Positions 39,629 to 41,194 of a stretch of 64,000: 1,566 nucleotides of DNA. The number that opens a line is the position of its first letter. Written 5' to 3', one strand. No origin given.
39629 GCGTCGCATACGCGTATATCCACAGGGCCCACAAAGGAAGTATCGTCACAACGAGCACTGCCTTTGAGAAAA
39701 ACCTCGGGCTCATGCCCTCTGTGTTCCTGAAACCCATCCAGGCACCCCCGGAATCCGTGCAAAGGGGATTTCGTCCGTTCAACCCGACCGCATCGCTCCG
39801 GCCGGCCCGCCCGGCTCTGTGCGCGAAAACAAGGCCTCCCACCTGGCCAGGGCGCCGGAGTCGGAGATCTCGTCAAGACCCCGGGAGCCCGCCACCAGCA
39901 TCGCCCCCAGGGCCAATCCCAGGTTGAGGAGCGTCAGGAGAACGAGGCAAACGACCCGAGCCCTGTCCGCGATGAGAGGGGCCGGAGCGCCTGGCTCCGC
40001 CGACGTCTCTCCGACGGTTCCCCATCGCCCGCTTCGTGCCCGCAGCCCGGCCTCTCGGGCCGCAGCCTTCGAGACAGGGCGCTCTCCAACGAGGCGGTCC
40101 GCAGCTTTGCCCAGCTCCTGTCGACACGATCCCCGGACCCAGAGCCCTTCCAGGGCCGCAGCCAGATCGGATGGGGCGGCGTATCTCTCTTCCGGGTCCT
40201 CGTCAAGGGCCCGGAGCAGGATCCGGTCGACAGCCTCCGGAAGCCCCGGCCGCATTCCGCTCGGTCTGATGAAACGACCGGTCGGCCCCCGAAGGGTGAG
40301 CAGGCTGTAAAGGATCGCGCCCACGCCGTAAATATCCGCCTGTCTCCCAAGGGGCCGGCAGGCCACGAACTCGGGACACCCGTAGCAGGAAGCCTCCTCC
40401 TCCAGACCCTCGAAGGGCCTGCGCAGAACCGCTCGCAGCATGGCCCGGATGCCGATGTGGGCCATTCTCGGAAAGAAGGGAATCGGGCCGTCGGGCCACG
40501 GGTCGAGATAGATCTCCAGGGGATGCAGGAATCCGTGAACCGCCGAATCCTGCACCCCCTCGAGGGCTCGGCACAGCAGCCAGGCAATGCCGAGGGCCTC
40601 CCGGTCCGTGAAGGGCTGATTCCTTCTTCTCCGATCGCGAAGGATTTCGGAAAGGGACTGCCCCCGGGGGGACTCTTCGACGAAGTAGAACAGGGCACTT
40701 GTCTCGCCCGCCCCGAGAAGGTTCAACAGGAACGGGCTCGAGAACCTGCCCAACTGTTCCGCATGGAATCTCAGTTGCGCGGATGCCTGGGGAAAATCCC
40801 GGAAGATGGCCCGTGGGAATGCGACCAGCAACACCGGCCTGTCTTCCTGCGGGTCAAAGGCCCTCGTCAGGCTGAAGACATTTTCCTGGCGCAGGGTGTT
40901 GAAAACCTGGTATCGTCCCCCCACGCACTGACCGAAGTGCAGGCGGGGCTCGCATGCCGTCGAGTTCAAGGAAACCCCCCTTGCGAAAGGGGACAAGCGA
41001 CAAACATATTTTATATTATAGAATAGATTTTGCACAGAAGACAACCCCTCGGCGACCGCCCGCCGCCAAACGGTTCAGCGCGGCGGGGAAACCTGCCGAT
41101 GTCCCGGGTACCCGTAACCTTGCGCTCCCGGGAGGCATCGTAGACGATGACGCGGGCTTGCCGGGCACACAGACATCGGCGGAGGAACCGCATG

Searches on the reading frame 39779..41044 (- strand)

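Call 76: search_protein_families(library=ncbifam, proteins=[window:39779-41044:-], max_evalue=1e-10)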
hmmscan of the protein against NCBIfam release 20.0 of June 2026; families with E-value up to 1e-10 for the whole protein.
window:39779-41044:- (421 aa): 1 family
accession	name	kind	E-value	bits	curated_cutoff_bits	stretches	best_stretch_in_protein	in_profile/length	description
NF047741.1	antiphage_MADS6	equivalog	8.3e-11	41.1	460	0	43-304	189-463/612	methylation-associated defense system protein kinase MAD6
